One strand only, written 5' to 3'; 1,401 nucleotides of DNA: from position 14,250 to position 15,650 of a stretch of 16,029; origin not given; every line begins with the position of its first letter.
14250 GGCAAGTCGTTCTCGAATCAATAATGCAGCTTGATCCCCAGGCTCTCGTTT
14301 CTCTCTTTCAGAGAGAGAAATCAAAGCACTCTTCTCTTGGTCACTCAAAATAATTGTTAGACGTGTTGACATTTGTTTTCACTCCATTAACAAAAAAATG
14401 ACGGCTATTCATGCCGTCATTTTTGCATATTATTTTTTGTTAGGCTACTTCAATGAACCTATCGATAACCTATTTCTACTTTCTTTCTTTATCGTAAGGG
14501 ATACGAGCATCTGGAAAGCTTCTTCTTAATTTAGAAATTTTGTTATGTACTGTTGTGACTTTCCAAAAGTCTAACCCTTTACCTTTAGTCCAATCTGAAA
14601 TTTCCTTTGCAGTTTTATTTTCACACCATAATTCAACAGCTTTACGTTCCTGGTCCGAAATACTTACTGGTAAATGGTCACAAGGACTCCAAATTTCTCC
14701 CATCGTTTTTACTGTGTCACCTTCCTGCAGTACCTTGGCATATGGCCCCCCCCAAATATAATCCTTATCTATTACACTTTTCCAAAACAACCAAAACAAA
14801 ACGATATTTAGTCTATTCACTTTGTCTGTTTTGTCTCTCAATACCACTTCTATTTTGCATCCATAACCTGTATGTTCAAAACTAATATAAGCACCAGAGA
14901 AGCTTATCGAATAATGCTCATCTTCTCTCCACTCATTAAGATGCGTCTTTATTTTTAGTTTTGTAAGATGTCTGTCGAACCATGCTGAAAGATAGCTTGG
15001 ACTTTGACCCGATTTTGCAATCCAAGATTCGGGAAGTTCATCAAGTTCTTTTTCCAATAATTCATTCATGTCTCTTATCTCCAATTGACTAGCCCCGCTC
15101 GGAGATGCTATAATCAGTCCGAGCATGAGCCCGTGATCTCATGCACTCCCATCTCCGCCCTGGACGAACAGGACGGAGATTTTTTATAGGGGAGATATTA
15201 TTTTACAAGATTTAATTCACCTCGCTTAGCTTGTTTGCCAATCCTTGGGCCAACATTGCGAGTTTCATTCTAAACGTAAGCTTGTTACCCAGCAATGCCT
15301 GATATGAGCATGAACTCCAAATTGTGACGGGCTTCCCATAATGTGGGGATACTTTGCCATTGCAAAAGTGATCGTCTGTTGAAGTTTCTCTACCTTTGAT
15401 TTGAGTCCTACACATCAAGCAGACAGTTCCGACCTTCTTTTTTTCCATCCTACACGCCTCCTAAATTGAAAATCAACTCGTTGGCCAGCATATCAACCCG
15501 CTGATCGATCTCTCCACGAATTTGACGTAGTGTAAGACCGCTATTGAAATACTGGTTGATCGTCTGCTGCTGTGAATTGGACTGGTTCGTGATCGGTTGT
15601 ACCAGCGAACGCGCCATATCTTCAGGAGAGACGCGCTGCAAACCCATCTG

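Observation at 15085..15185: Near-consensus plus-strand promoter driving a two-hairpin antisense RNA opposite the regulator leader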

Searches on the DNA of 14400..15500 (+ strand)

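Call 5: search_rna_families(source=window, start=14900, end=15500, threshold=evalue, max_evalue=10, show_alignments=3)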
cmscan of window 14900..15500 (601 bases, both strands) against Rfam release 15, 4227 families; matches with E-value up to 10: 1.
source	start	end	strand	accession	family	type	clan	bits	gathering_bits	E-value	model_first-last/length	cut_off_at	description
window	15413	15455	-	RF01306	sR52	Gene; snRNA; snoRNA; CD-box;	-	12.2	50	6.9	1-60/60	no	Small nucleolar RNA sR52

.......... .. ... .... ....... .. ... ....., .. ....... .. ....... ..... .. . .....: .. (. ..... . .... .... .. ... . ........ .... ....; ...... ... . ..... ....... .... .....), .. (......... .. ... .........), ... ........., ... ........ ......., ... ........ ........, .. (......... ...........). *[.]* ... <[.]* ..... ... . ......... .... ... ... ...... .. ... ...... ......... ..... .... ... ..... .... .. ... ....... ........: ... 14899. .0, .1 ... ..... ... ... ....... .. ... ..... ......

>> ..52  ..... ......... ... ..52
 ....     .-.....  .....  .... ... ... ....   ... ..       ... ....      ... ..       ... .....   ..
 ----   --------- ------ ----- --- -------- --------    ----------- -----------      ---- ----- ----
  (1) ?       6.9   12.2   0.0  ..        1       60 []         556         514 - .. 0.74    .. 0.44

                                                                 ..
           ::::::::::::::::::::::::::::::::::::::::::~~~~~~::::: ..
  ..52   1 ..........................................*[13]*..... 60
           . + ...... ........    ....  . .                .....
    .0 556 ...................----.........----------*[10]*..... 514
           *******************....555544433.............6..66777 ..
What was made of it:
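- On Any curated Rfam family (including plasmid ctRNA families and any phage antisense RNA families Rfam holds): Only a chance sR52 hit at E = 6.9 in 14900-15500 (call 5).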

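Call 12: search_dna_similar(query=window:14400-15500:+, collection=phages, mode=distant)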
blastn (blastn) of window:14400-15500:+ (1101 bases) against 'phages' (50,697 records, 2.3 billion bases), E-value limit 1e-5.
No match.

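Call 55: build_rna_model(alignment_id=A2, structure=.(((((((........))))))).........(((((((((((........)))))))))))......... )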
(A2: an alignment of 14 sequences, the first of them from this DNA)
Model R1 built from alignment A2 (14 sequences, 71 columns); structure: as given.
model positions 65; base pairs 17; branch points 1; effective number of sequences 4.3; information 0.863 bits per position. Calibrated on 0.2 Mb of random sequence (short: E-values are rough).
structure used (alignment columns):
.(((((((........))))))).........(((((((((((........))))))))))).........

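Call 56: search_with_rna_model(model_id=R1, sources=[window, L004, L006, L007, L008, L033, L048, L069, L082, L083, L099, L103, L139, L154, L155, L163, L167, L170, L012, L035, L050, L051, L067, L078, L109, L009, L017, L031, L052, L068], max_evalue=1, make_alignment=true)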
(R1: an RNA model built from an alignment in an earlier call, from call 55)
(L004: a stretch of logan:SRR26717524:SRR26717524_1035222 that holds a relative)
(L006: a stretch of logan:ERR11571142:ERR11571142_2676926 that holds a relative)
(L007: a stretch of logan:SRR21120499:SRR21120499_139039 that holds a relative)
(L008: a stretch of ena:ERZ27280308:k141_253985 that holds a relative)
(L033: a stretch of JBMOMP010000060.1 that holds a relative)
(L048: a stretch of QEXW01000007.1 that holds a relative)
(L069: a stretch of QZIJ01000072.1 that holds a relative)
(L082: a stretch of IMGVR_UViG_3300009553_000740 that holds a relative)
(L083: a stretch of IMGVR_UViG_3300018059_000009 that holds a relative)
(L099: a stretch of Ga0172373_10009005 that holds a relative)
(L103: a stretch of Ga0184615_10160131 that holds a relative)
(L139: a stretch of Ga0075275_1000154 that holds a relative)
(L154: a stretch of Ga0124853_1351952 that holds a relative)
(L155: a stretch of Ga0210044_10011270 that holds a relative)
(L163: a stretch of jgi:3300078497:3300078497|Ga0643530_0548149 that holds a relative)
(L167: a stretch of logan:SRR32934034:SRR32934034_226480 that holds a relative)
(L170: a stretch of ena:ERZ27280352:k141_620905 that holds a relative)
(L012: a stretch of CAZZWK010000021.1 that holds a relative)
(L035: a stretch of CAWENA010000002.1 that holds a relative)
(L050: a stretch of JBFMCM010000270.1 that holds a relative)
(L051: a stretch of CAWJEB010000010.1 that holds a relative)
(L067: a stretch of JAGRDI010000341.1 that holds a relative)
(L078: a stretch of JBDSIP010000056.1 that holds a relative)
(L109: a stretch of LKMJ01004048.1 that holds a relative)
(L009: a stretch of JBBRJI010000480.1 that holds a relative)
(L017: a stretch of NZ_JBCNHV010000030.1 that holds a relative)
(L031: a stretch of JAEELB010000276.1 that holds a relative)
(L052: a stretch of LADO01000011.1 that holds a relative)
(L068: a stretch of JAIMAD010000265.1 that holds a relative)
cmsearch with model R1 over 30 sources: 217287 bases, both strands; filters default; matches with E-value up to 1: 37.
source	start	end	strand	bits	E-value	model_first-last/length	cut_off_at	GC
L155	4883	4945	+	80.4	4.6e-24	1-65/65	no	0.6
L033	922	986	-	78.9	1.4e-23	1-65/65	no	0.6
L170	1837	1900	-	76.7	7.9e-23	1-65/65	no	0.55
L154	1547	1608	+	73.6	8.3e-22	1-65/65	no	0.56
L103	599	663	-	73.4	9.8e-22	1-65/65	no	0.54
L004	187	249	-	72.5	1.9e-21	1-65/65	no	0.62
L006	31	96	-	72.2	2.4e-21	1-65/65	no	0.58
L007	5747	5812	-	70.8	6.7e-21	1-65/65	no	0.61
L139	4930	4992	-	66.7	1.5e-19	1-65/65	no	0.52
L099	9054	9116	+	64.3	9.5e-19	1-65/65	no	0.56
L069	4651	4713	+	62.1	5.3e-18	1-65/65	no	0.56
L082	8730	8795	+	61.4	9.3e-18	1-65/65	no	0.56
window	15122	15186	+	61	1.2e-17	1-65/65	no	0.54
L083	1106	1164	-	56.9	2.8e-16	1-65/65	no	0.46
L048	764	824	+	52.1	1.1e-14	1-65/65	no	0.61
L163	141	205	-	34.8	5.8e-09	1-65/65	no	0.54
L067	109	177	-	32.5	3.3e-08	1-65/65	no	0.46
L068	328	389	+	29.2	4e-07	1-65/65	no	0.37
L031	5831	5860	+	27.1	2e-06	1-65/65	no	0.53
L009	291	373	-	26.6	2.9e-06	1-65/65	no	0.59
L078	2309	2402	-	24.7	1.3e-05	1-65/65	no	0.66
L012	1116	1150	+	23.3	3.5e-05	1-65/65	no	0.54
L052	1912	1932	-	22.8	5.2e-05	2-22/65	no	0.52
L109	2058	2131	+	22.6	6e-05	1-65/65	no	0.61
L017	6051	6083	+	19.6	0.00061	1-65/65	no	0.45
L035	4428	4468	+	17.4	0.0032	1-65/65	no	0.46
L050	4784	4806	-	17.1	0.004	2-22/65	no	0.57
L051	1034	1094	-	16.8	0.0051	1-65/65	no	0.38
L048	3009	3076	+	14.8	0.024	1-65/65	no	0.63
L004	194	220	+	14.1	0.04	31-57/65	no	0.74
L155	4869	4905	-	12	0.2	1-65/65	no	0.51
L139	5863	5921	-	11.6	0.26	1-65/65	no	0.41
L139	4971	5005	+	11.4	0.31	1-65/65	no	0.37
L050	4783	4819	+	11.2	0.35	1-65/65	no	0.54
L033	5492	5564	-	10.6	0.57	1-65/65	no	0.63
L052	1911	1971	+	10.6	0.58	1-65/65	no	0.61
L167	409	487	-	10.1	0.81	1-65/65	no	0.48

Alignment A3: 37 matches aligned to the model, 131 columns, each read 5' to 3' on its own strand. Consensus structure (alignment columns), stored with it:
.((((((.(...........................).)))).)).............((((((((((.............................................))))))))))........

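Call 57: search_with_rna_model(model_id=R1, sources=[window, L004, L006, L007, L033, L048, L069, L082, L083, L099, L103, L139, L154, L155, L163, L170], max_evalue=1e-7, make_alignment=true, show_alignments=0)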
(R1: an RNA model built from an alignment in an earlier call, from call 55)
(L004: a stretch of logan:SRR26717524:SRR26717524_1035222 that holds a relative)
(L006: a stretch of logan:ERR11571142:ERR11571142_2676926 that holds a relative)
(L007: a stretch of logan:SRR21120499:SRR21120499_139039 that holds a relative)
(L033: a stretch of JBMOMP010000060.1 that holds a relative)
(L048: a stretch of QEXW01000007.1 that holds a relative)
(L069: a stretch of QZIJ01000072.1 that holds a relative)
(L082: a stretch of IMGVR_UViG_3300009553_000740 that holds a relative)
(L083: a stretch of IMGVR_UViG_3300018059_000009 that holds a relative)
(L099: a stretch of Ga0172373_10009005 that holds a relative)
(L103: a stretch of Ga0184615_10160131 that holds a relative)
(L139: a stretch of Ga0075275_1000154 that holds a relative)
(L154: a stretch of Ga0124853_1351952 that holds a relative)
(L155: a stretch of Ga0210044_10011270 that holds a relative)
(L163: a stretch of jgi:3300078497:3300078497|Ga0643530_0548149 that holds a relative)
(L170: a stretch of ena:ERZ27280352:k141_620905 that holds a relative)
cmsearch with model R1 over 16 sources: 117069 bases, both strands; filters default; matches with E-value up to 1e-7: 16.
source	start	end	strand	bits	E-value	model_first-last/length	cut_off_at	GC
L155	4883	4945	+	80.4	2.5e-24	1-65/65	no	0.6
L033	922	986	-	78.9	7.8e-24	1-65/65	no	0.6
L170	1837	1900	-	76.7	4.2e-23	1-65/65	no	0.55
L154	1547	1608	+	73.6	4.5e-22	1-65/65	no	0.56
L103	599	663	-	73.4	5.3e-22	1-65/65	no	0.54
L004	187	249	-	72.5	1e-21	1-65/65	no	0.62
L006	31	96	-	72.2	1.3e-21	1-65/65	no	0.58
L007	5747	5812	-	70.8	3.6e-21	1-65/65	no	0.61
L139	4930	4992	-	66.7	8.2e-20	1-65/65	no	0.52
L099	9054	9116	+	64.3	5.1e-19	1-65/65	no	0.56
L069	4651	4713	+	62.1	2.9e-18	1-65/65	no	0.56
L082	8730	8795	+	61.4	5e-18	1-65/65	no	0.56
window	15122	15186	+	61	6.4e-18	1-65/65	no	0.54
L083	1106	1164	-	56.9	1.5e-16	1-65/65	no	0.46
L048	764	824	+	52.1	5.9e-15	1-65/65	no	0.61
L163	141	205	-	34.8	3.1e-09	1-65/65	no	0.54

Alignment A4: 16 matches aligned to the model, 72 columns, each read 5' to 3' on its own strand. Consensus structure (alignment columns), stored with it:
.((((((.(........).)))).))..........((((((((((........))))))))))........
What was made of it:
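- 15121..15186 (+): Predicted small RNA, about 65 nt. The start is inferred at 15121/15122, 7-8 nt after the -10 box; the 3' end lies in the T-run. Covariance-model hit 15122-15186, 61 bits, E = 6e-18 (call 57).
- Checked: A covariance model built on the unit hits 16 distinct loci at E 1e-9 to 1e-24, including two that were not used to build it (L170 and L163; calls 56, 57).
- L170 and L163 were not in the model seed and score 76.7 and 34.8 bits (call 57).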

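Call 74: search_rna_families(sources=[L006, L163, L103, L154, L170], threshold=evalue, max_evalue=1)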
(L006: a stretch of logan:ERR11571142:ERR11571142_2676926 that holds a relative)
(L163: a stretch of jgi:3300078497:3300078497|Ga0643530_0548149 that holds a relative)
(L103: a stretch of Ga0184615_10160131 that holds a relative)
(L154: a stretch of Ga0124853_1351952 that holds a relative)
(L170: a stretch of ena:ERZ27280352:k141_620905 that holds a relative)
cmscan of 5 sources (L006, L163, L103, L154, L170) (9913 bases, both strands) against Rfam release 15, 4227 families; matches with E-value up to 1: 0.
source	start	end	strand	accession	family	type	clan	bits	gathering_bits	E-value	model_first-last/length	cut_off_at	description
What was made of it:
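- On Any curated Rfam family (including plasmid ctRNA families and any phage antisense RNA families Rfam holds): Nothing at E <= 1 in five relatives (call 74).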

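Call 94: search_with_rna_model(model_id=R1, sources=[L171, L172, L173, L174, L008, L167, L168, L169], max_evalue=0.1, show_alignments=2)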
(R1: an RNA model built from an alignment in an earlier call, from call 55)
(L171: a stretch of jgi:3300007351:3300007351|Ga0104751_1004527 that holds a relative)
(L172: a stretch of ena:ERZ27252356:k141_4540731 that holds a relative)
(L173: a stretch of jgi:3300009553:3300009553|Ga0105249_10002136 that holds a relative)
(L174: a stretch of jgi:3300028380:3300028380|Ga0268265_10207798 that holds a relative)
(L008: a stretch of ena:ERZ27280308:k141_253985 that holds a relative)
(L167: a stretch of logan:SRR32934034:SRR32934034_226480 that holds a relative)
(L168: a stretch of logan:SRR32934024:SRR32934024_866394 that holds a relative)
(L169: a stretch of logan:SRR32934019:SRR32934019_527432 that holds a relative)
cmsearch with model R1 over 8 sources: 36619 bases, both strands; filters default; matches with E-value up to 0.1: 4.
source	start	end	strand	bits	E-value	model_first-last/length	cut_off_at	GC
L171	2891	2953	-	62.1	8.9e-19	1-65/65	no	0.56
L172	2876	2941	-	61.4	1.6e-18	1-65/65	no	0.56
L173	2876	2941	-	61.4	1.6e-18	1-65/65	no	0.56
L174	753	818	-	61.4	1.6e-18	1-65/65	no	0.56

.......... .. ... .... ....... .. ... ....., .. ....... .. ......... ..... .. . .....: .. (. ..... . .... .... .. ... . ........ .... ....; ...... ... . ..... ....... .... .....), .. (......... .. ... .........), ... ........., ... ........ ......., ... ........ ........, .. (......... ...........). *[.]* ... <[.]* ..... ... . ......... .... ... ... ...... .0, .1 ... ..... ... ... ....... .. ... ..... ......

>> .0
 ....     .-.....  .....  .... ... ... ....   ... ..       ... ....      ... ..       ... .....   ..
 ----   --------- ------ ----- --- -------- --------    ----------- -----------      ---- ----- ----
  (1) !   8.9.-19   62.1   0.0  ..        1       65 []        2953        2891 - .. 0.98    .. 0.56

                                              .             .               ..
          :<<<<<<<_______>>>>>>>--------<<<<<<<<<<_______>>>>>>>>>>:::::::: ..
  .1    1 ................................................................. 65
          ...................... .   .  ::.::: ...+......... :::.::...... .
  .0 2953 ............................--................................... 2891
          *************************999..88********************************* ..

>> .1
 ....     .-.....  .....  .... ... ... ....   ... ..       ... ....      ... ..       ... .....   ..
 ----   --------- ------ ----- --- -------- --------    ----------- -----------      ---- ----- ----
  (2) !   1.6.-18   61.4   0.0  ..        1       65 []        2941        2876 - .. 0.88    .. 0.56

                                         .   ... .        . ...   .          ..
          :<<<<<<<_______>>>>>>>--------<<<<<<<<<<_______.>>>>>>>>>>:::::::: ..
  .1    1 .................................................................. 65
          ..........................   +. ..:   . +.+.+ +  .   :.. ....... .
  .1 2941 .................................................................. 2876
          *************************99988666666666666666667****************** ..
